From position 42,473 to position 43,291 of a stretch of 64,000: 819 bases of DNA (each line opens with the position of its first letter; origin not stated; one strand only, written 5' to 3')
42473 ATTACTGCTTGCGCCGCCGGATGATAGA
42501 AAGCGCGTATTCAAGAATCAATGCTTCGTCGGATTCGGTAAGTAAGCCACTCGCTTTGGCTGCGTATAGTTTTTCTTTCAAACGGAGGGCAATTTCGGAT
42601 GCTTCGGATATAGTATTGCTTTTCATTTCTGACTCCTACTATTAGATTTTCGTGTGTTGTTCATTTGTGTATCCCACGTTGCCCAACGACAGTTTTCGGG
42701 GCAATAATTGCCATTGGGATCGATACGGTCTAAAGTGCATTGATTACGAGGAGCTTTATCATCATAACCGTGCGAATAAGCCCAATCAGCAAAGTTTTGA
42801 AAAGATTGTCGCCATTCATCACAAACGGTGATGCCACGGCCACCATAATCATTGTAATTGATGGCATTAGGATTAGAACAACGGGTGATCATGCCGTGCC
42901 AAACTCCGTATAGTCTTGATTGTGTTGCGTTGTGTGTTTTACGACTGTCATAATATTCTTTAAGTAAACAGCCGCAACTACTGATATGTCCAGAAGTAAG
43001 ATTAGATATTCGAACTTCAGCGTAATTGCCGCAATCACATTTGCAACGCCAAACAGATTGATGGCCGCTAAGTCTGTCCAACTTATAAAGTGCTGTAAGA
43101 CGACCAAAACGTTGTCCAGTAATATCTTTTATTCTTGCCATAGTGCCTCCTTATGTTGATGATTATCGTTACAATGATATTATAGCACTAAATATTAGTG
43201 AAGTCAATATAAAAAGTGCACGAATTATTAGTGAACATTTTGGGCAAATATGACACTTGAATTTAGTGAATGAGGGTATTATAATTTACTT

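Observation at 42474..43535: AT-rich, self-contained regulatory cassette: AP2-like DNA-binding protein plus coupled small protein, divergent from an HTH gene, with four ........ repeats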

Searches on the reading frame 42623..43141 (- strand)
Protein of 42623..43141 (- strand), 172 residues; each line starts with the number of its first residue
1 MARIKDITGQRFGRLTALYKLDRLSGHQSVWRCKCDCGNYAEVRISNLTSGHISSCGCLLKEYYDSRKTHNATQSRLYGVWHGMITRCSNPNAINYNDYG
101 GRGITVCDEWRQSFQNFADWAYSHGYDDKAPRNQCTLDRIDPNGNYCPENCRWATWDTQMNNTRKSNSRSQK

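Call 8: search_protein_families(library=pfam, proteins=[window:42623-43141:-], max_evalue=0.1)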
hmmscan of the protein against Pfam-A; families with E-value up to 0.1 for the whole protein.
window:42623-43141:- (172 aa): 0 families

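Call 9: search_protein_families(library=phrogs, proteins=[window:42623-43141:-], max_evalue=0.01)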
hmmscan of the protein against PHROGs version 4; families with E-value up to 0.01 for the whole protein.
window:42623-43141:- (172 aa): 9 families
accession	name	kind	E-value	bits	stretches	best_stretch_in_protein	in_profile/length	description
phrog_374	-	DNA, RNA and nucleotide metabolism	5.3e-69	234.6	1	1-167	191-356/617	HNH endonuclease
phrog_3377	-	DNA, RNA and nucleotide metabolism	8.1e-39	134.5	1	67-167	4-98/196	HNH endonuclease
phrog_8790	-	DNA, RNA and nucleotide metabolism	7.8e-33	115.4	1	65-168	13-108/241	restriction endonuclease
phrog_2081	-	DNA, RNA and nucleotide metabolism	3e-32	113.3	1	27-169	47-201/433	HNH endonuclease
phrog_953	-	DNA, RNA and nucleotide metabolism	2.1e-17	64.6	1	61-169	207-311/420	HNH endonuclease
phrog_18493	-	unknown function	6.4e-06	27.2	1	4-50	57-100/136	-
phrog_27240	-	unknown function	1.4e-05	26.5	1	2-67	2-64/132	-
phrog_22195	-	unknown function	0.0002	22.2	1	2-78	5-81/148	-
phrog_3322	-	DNA, RNA and nucleotide metabolism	0.0057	17.5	1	128-168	99-136/162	endonuclease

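Call 15: find_homologous_proteins(query=window:42623-43141:-)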
Query window:42623-43141:- (172 aa): 7993 proteins with E <= 0.001 among 8000 candidates; the best 120 are listed.
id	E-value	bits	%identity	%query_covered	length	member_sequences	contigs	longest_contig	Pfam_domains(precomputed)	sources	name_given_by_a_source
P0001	1.4e-117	408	99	100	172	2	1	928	-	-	-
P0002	4.7e-81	289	70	100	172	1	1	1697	-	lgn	-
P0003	7.7e-75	269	68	95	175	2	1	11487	-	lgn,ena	-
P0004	3.2e-66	241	53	94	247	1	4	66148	-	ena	-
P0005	1.1e-65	239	53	92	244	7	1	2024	-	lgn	-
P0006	1.2e-65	239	54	92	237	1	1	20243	-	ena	-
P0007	3.7e-65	237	53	94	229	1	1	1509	-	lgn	-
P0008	1.6e-64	235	52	92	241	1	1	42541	-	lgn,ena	-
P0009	1.7e-63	232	54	94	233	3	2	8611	-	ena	-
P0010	2.5e-63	231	52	94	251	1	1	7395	-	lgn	-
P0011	2.6e-63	231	51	95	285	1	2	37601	-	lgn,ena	-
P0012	4.9e-63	230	47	94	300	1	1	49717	-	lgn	-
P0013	2.5e-62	228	50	93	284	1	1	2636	-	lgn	-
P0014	3.6e-62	227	49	95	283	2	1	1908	-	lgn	-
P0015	8.5e-62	226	49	94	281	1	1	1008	-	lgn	-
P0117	3.1e-53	198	53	98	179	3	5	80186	-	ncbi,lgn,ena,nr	ncbi:MAG: hypothetical protein IKB02_09880 [Clostridia bacterium]|nr:hypothetical protein [Clostridi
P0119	3.6e-53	198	53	96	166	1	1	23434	-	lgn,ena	-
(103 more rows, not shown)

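Call 16: search_solved_structures(query=window:42623-43141:-, max_evalue=1, show_alignments=2)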
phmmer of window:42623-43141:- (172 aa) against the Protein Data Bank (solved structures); distinct sequences matched with E-value up to 1: 1.
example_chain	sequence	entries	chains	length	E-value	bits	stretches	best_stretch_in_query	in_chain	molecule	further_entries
7kqy_A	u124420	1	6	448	0.77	12.6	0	46-69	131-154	Heavy-Chain only Human Antibodies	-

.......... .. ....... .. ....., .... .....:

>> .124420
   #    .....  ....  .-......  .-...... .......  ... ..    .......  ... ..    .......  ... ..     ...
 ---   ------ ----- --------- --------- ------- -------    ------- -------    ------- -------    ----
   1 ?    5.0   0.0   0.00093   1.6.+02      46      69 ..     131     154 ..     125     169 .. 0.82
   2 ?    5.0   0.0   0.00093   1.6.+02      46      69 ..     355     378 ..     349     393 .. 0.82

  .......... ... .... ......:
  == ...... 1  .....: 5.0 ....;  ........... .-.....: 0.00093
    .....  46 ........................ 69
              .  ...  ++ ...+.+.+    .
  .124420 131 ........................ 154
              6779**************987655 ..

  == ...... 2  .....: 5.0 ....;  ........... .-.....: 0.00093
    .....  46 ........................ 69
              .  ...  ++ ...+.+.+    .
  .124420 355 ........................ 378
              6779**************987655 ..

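Call 17: search_protein_families(library=ncbifam, proteins=[window:42623-43141:-], max_evalue=1)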
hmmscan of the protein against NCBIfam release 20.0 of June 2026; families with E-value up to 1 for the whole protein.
window:42623-43141:- (172 aa): 0 families

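Call 18: find_encoding_contigs(protein=P0003, flank=6000, max_places=4)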
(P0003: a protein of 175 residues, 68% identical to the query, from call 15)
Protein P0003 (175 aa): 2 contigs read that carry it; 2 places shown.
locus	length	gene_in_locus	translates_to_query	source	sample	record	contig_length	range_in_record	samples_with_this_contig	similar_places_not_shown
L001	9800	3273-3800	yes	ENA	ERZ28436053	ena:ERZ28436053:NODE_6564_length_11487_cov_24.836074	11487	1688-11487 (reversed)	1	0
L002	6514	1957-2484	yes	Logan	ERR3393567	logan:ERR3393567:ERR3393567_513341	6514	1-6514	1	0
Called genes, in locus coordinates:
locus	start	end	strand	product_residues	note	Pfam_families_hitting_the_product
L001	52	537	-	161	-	-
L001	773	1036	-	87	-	-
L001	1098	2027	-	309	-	PF23343:REP_ORF2-G2P (weak)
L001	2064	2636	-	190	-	-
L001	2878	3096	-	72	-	PF13443:HTH_26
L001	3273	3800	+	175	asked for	-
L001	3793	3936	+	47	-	-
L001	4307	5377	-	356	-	PF11300:DUF3102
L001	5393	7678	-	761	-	PF14284:PcfJ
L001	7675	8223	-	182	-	PF24703:DUF7666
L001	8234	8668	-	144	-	-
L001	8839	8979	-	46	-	-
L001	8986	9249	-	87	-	-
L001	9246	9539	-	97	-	-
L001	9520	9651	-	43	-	-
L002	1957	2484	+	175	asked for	-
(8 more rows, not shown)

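Call 19: find_encoding_contigs(protein=P0002, flank=3000, max_places=4)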
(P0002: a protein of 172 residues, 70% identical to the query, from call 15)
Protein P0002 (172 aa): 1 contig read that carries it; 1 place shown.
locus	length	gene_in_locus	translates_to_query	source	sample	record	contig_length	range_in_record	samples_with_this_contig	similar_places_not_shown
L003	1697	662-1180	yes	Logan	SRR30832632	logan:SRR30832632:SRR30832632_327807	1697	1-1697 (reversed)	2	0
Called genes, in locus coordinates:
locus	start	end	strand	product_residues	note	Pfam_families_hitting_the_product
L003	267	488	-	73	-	PF13443:HTH_26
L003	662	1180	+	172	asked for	-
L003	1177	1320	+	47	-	-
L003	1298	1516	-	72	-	-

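Call 27: find_encoding_contigs(protein=P0117, flank=4000, max_places=3)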
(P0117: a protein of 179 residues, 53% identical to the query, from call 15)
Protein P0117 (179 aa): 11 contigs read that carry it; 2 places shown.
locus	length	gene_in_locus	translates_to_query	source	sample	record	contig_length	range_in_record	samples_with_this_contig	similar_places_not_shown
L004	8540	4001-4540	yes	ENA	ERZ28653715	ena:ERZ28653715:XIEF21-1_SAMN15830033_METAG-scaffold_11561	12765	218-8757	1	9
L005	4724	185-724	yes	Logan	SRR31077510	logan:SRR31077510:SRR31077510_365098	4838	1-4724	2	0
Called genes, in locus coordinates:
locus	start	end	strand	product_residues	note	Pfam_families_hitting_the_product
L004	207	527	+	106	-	-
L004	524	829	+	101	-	-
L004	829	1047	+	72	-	-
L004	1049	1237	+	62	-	-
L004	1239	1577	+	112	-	PF09643:YopX (weak)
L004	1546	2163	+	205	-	PF19789:DUF6273 (faint)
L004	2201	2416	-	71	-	PF13443:HTH_26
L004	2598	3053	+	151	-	PF06114:Peptidase_M78 (weak)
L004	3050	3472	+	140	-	PF06114:Peptidase_M78 (weak)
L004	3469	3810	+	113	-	-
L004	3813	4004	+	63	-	-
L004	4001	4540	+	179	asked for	-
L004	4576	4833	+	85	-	-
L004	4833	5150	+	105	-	-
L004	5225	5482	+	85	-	-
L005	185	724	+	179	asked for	-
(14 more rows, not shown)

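Call 28: find_encoding_contigs(protein=P0119, flank=4000, max_places=3)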
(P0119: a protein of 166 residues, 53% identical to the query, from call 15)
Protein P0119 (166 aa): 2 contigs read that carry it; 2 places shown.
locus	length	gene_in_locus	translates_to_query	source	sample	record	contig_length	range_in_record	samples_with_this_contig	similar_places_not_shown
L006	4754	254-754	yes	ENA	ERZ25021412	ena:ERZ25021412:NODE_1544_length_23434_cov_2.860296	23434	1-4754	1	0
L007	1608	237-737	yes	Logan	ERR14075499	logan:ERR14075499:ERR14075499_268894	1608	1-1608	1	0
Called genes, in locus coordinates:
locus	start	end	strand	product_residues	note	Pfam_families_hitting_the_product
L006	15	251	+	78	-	-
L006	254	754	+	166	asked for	-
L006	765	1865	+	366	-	PF13479:AAA_24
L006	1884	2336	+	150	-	-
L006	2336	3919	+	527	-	PF00270:DEAD, PF04851:ResIII, PF18766:SWI2_SNF2, PF00271:Helicase_C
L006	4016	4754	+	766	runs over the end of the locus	PF08707:PriCT_2, PF13481:AAA_25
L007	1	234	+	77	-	?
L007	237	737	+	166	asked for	-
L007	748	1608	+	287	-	?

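Call 31: predict_structure(alignment_id=A1)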
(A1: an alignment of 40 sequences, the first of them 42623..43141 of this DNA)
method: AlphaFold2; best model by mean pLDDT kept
length: 172 residues; sequences in the alignment: 40
mean_pLDDT: 90.4   pTM: 0.61
mean pLDDT of the five models: 90.4, 90.3, 89.4, 88.1, 87.4
residues with pLDDT >= 90: 134; 70-90: 22; 50-70: 11; < 50: 5
segments of 3 or more residues with pLDDT < 50: 168-172
pLDDT, mean of each block of 10 residues (from residue 1): 86 97 78 98 95 94 75 88 97 95 97 95 97 96 97 96 65 42
secondary structure, 60 per line:
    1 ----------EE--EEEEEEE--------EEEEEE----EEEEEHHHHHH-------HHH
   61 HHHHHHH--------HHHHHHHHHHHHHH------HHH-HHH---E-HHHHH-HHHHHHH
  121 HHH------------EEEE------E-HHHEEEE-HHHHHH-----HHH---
elements in order: E15-21 E30-35 E40-44 H45-50 H58-67 H76-89 H108-112 H114-123 E136-139 E151-154 H156-161

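Call 33: fold_search(model_id=the predicted structure, library=pdb)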
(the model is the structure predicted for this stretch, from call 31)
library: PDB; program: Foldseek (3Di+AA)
matches with E <= 10: 516; with E <= 0.001: 0
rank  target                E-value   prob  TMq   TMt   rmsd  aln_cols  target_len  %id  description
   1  5xxu_E                3.9e-01  0.87  0.17  0.11   2.0        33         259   21  Small subunit of Toxoplasma gondii ribosome (released 2017-08-30)
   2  6zqd_DE               4.6e-01  0.69  0.18  0.13   5.2        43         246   26  Cryo-EM structure of the 90S pre-ribosome from Saccharomyces cerevisiae, state Post-A1 (released 2020-09-23)
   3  6zon_q                5.6e-01  0.80  0.17  0.11   2.3        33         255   27  SARS-CoV-2 Nsp1 bound to a human 43S preinitiation ribosome complex - state 1 (released 2020-07-29)
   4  9npx_D                5.6e-01  0.77  0.20  0.14   3.4        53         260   28  SARS-CoV-2 nsp1 bound to the Rhinolophus lepidus 40S ribosomal subunit (local refinement of the 40S body) (released 2025-06-11)
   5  9v1j_sf               6.0e-01  0.72  0.21  0.14   3.7        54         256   17  Cryo- EM structure of small subunit (body) of 75S ribosome with P- tRNA from Entamoeba histolytica (released 2025-10-08)
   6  4uje_BE               6.0e-01  0.69  0.20  0.14   3.3        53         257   28  Regulation of the mammalian elongation cycle by 40S subunit rolling: a eukaryotic-specific ribosome rearrangement (released 2014-07-16)
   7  5gw8_A                6.0e-01  0.63  0.18  0.11   7.2        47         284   23  Crystal structure of a putative DAG-like lipase (MgMDL2) from Malassezia globosa (released 2017-09-27)
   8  7mq9_L4               6.4e-01  0.72  0.16  0.12   2.4        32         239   25  Cryo-EM structure of the human SSU processome, state pre-A1* (released 2021-09-22)
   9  7oyc_E2               6.4e-01  0.69  0.20  0.14   4.7        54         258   28  Cryo-EM structure of the Xenopus egg 80S ribosome (released 2022-07-20)
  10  6ybw_C                6.8e-01  0.69  0.16  0.11   2.4        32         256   25  Structure of a human 48S translational initiation complex - 40S body (released 2020-09-16)
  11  5gw8_B                6.8e-01  0.57  0.18  0.11   7.3        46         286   24  Crystal structure of a putative DAG-like lipase (MgMDL2) from Malassezia globosa (released 2017-09-27)
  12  8oj3_G                6.8e-01  0.38  0.17  0.12   6.9        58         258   19  Crystal structure of the Candida albicans 80S ribosome in complex with geneticin G418 (rotated state) (released 2024-10-09)
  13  9n74_L4               7.7e-01  0.72  0.17  0.12   2.3        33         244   24  SSU processome maturation and disassembly, State H (released 2025-10-29)
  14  7qep_S4               8.2e-01  0.63  0.15  0.10   1.9        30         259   13  Cryo-EM structure of the ribosome from Encephalitozoon cuniculi (released 2022-02-09)
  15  9mr4_x                8.2e-01  0.63  0.20  0.14   3.4        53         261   28  NAC: Ribosome nascent chain complex(Oxa1L) (released 2025-08-20)
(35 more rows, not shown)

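Call 35: search_protein_families(library=pfam, alignment_id=A1, max_evalue=10)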
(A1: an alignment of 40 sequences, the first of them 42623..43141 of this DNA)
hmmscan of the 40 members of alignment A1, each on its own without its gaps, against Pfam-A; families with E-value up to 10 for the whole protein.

A. member 1, window:42623-43141:- (172 aa): 1 family
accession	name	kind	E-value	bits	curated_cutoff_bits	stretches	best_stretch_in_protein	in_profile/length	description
PF17441.7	DUF5419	-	0.12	12.9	31.8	1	114-132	24-43/54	Family of unknown function (DUF5419)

B. families by the number of members that match (of 40 scanned): 26 families (the first 25 are shown)
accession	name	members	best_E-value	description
PF08882.16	Acetone_carb_G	5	0.00019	Acetone carboxylase gamma subunit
PF20137.4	DUF6527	5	0.34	Family of unknown function (DUF6527)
PF07291.16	MauE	4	0.046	Methylamine utilisation protein MauE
PF05207.18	Zn_ribbon_CSL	4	0.084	CSL zinc finger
PF09082.15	DUF1922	3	0.43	Domain of unknown function (DUF1922)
PF08600.16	NuBaID_C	2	0.0028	NuBaID, C-terminal domain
PF07150.16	DUF1390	2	0.032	Protein of unknown function (DUF1390)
PF19761.4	DUF6248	2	0.25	Family of unknown function (DUF6248)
PF04631.17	PIF2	2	0.26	Per os infectivity factor 2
PF21817.3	CapR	1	0.0003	CapR homology domain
PF18547.6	HalOD2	1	0.013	Halobacterial output domain 2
PF23201.1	DUF7062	1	0.073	Domain of unknown function (DUF7062)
PF02102.21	Peptidase_M35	1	0.1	Deuterolysin metalloprotease (M35) family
PF23359.1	Lsr2_DNA-bd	1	0.1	Lsr2 DNA-binding domain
PF17441.7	DUF5419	1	0.12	Family of unknown function (DUF5419)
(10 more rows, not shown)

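Call 37: fold_search(model_id=the predicted structure, library=viral)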
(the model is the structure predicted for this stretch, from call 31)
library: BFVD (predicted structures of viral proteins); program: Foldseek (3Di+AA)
matches with E <= 10: 1360; with E <= 0.001: 148
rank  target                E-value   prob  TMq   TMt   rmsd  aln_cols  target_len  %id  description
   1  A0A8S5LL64            1.8e-22  1.00  0.82  0.54   2.3       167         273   49  PVL ORF-50-like family [Siphoviridae sp. ctKcB20]
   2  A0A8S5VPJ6            2.8e-19  1.00  0.53  0.29   5.9       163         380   42  (no name in the UniProt tables at hand)
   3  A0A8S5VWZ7            1.4e-18  1.00  0.56  0.33   5.1       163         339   45  (no name in the UniProt tables at hand)
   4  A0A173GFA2            1.4e-18  1.00  0.48  0.32   6.9       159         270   40  Putative HNH endonuclease [Erwinia phage vB_EamM_Deimos-Minion]
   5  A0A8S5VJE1            1.8e-18  1.00  0.53  0.39   9.9       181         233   34  (no name in the UniProt tables at hand)
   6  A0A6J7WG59            3.6e-18  1.00  0.48  0.32   6.8       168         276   40  Uncharacterized protein [uncultured Caudovirales phage]
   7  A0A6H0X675            5.3e-18  1.00  0.50  0.37   7.1       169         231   36  Putative HNH homing endonuclease [Bacillus phage Izhevsk]
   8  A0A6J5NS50            6.0e-18  1.00  0.49  0.38   6.5       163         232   43  HNH endonuclease [uncultured Caudovirales phage]
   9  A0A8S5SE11            2.9e-17  1.00  0.52  0.26  10.7       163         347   41  Transcriptional regulator FleQ factor, AAA+, ATPase, c-di-GMP [Siphoviridae sp. ctnpt50]
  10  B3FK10                3.7e-17  1.00  0.62  0.43   4.8       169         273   43  AP2/ERF domain-containing protein [Pseudomonas phage 201phi2-1]
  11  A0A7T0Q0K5            3.9e-17  1.00  0.49  0.38   7.2       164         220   38  DNA-binding domain protein [Pectobacterium phage Possum]
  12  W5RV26                1.9e-16  1.00  0.50  0.30  13.3       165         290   38  HNH endonuclease [Staphylococcus phage vB_SepS_SEP9]
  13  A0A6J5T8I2            2.3e-16  1.00  0.59  0.52   4.7       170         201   38  Uncharacterized protein [uncultured Caudovirales phage]
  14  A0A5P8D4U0            3.8e-16  1.00  0.60  0.51   4.9       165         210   39  (no name in the UniProt tables at hand)
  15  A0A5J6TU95            5.5e-16  1.00  0.48  0.46   8.1       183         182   36  (no name in the UniProt tables at hand)
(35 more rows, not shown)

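Call 40: search_solved_structures(query=A1, max_evalue=10, show_alignments=4)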
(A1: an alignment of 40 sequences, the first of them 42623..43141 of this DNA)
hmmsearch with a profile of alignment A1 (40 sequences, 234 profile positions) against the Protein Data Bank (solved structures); distinct sequences matched with E-value up to 10: 1.
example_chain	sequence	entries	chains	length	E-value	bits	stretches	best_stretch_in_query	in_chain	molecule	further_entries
4mo0_A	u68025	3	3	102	0.81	12.3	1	54-115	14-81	Protein translation factor SUI1 homolog | aIF1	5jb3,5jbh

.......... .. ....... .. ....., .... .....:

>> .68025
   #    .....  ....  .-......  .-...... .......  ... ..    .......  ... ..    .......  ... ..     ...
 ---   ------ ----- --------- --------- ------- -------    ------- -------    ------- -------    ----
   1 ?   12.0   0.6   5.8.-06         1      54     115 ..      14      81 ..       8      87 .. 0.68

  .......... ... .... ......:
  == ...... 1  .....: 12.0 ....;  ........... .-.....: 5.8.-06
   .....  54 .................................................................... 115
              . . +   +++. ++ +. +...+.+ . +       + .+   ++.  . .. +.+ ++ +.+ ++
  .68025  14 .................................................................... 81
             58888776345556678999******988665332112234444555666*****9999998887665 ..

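Call 68: search_dna_similar(query=window:42623-43141:-, collection=phages, mode=protein, max_rows=40, rows=best)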
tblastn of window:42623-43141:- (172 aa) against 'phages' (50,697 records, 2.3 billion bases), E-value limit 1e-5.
Records with a match: 1296; places in all: 1482; records where one place covers at least 80% of the query: 854.
Best place of each record, by identity: <60% 1296.
By first word of the organism name: Staphylococcus 294; Salmonella 156; Vibrio 131; Bacillus 112; Pseudomonas 103; Escherichia 51; Enterococcus 45; Mycobacterium 45; Streptococcus 29; Acinetobacter 28; and 63 more.
By host as written in the record: - 124; Staphylococcus aureus 90; Salmonella enterica subsp. enterica serovar Enteritidis 43; Mycobacterium smegmatis mc2 155 34; Pseudomonas aeruginosa 31; Staphylococcus sp. 30; Bacillus cereus 24; Staphylococcus carnosus TM300 22; and 414 more.
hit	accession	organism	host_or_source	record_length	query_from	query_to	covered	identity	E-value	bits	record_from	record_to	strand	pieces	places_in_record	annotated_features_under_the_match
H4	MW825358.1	Xanthomonas phage vB_XciM_LucasX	Xanthomonas citri 306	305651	6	166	94%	49.4%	1e-41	153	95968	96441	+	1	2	hypothetical protein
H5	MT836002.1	Bacteriophage sp.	human fecal samples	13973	5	166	94%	49.1%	4e-43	157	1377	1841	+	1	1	record has no annotation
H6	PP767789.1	Clostridioides phage phiCDKH02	Clostridioides difficile CD500-12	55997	3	166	95%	47.3%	2e-41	152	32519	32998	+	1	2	deoxyuridine 5'-triphosphate nucleotidohydrolase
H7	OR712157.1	Vibrio phage IBT_VpB-34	Vibrio parahaemolyticus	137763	1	164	95%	47.1%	6e-33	128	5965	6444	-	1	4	HNH endonuclease | Dda-like helicase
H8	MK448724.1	Streptococcus phage Javan273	Streptococcus iniae Si1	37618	1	162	94%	46.9%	4e-40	149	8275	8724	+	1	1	hypothetical protein (x2)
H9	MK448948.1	Streptococcus phage Javan46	Streptococcus agalactiae GB00111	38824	1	164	95%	46.3%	1e-39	147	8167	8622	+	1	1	hypothetical protein (x2)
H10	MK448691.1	Streptococcus phage Javan17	Streptococcus agalactiae CCUG_17336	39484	1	164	95%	46.3%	1e-39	147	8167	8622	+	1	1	hypothetical protein (x2)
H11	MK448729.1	Streptococcus phage Javan31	Streptococcus agalactiae ERR054992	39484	1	164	95%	46.3%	1e-39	147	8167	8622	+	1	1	hypothetical protein (x2)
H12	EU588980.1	Clostridium phage phiCP39-O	Clostridium perfringens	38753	4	167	95%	46.1%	4e-37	140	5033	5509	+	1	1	hypothetical protein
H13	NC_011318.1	Clostridium phage phiCP39-O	Clostridium perfringens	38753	4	167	95%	46.1%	4e-37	140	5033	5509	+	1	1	HNH endonuclease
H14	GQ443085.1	Clostridium phage phiCP26F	Clostridium perfringens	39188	4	167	95%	46.1%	4e-37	140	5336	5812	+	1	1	phi26F_gp6: hypothetical protein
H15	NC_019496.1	Clostridium phage phiCP26F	Clostridium perfringens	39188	4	167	95%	46.1%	4e-37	140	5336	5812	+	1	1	phi26F_gp6: HNH endonuclease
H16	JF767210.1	Clostridium phage phiCP9O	Clostridium perfringens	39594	4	167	95%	46.1%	4e-37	140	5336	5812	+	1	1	hypothetical protein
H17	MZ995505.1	Clostridium phage vB_CpeP_PMQ04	Clostridium perfringens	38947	4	167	95%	46.1%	8e-37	139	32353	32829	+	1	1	hypothetical protein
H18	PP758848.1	Streptococcus phage phiGBSVK-C_GBSInt4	Streptococcus agalactiae JN_AR_GBS18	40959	1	164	95%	45.7%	3e-38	143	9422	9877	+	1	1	deoxyuridine 5'-triphosphate nucleotidohydrolase | hypothetical protein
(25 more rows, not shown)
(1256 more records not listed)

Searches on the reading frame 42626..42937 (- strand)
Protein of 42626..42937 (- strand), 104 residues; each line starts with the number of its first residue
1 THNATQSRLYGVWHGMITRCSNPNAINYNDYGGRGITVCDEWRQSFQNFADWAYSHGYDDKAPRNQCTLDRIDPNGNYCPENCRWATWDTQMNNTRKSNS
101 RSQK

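Call 60: predict_structure(alignment_id=A3)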
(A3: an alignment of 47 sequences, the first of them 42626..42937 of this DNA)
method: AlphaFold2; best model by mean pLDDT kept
length: 104 residues; sequences in the alignment: 47
mean_pLDDT: 91.2   pTM: 0.81
mean pLDDT of the five models: 91.2, 90.6, 90.5, 89.7, 89.7
residues with pLDDT >= 90: 86; 70-90: 7; 50-70: 8; < 50: 3
segments of 3 or more residues with pLDDT < 50: none
pLDDT, mean of each block of 10 residues (from residue 1): 74 97 97 98 97 97 95 97 97 80 50
secondary structure, 60 per line:
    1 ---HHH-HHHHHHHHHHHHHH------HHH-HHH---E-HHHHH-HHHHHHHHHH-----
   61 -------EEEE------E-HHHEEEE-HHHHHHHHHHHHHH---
elements in order: H8-21 H40-44 H46-55 E68-71 E83-86 H88-101

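Call 62: fold_search(model_id=the predicted structure, library=pdb)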
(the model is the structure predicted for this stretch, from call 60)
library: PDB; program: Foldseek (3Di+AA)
matches with E <= 10: 15; with E <= 0.001: 0
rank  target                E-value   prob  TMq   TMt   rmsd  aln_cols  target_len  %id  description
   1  3ldy_A                1.6e+00  0.16  0.43  0.33   7.0       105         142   16  An extraordinary mechanism of DNA perturbation exhibited by the rare-cutting HNH restriction endonuclease PacI (released 2010-04-21)
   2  9shx_A                2.1e+00  0.11  0.38  0.14  10.0        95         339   12  Type I-F_HNH variant Cascade bound to dsDNA, HNH domain in middle position (released 2026-02-04)
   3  8z0l_F                3.4e+00  0.08  0.39  0.15  10.0        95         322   12  Cryo-EM structure of Cas8-HNH system at partial R-loop state (released 2024-10-02)
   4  8zdy_G                3.6e+00  0.08  0.40  0.15   9.7        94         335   11  Cryo-EM structure of Cas8-HNH system at target free state (released 2024-10-02)
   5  9fqr_Ij               3.8e+00  0.10  0.43  0.11   5.2        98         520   18  96-nm repeat of axonemal doublet microtubules from bovine sperm (released 2025-03-26)
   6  9sit_A                3.8e+00  0.08  0.38  0.14   9.9        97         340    8  Type I-F_HNH variant Cascade bound to dsDNA, HNH domain in inwards position (released 2026-02-18)
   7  1v13_B                4.4e+00  0.08  0.23  0.20   3.5        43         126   21  CRYSTAL STRUCTURE OF THE MUTANT HIS103ALA OF THE COLICIN E9 DNASE DOMAIN IN COMPLEX WITH ZN+2 (2.0 ANGSTROMS) (released 2004-06-23)
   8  9hmp_B                6.1e+00  0.08  0.42  0.15   5.7        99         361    8  X-ray structure of S. cerevisiae threonylcarbamoyladenosine dehydratase 1 (residues 50-429) in complex with AMP (released 2025-12-24)
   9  9hmp_D                6.1e+00  0.06  0.36  0.14   6.4        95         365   12  X-ray structure of S. cerevisiae threonylcarbamoyladenosine dehydratase 1 (residues 50-429) in complex with AMP (released 2025-12-24)
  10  9sjo_A                6.5e+00  0.04  0.34  0.14  11.5        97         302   11  Type I-F_HNH variant Cascade target-free RNP, HNH domain in middle position (released 2026-02-04)
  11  8j07_c2               8.0e+00  0.06  0.42  0.10   6.2        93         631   13  96nm repeat of human respiratory doublet microtubule and associated axonemal complexes (released 2023-07-26)
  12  5u9o_F                9.1e+00  0.02  0.18  0.14  11.0        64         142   12  Cocrystal structure of the intermembrane space region of the plastid division proteins PARC6 and PDV1 (released 2017-12-20)
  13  9siu_A                9.8e+00  0.07  0.39  0.14   3.8        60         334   12  Type I-F_HNH variant Cascade bound to dsDNA, HNH domain in outwards position (released 2026-02-18)
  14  9sjl_A                9.8e+00  0.03  0.38  0.14  11.5        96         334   14  Type I-F_HNH variant Cascade bound to dsDNA, HNH domain in inwards position (released 2026-02-18)
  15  4czy_B                9.8e+00  0.01  0.25  0.11  10.3       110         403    8  Complex of Neurospora crassa PAN2 (WD40-CS1) with PAN3 (pseudokinase and C-term) (released 2014-06-04)
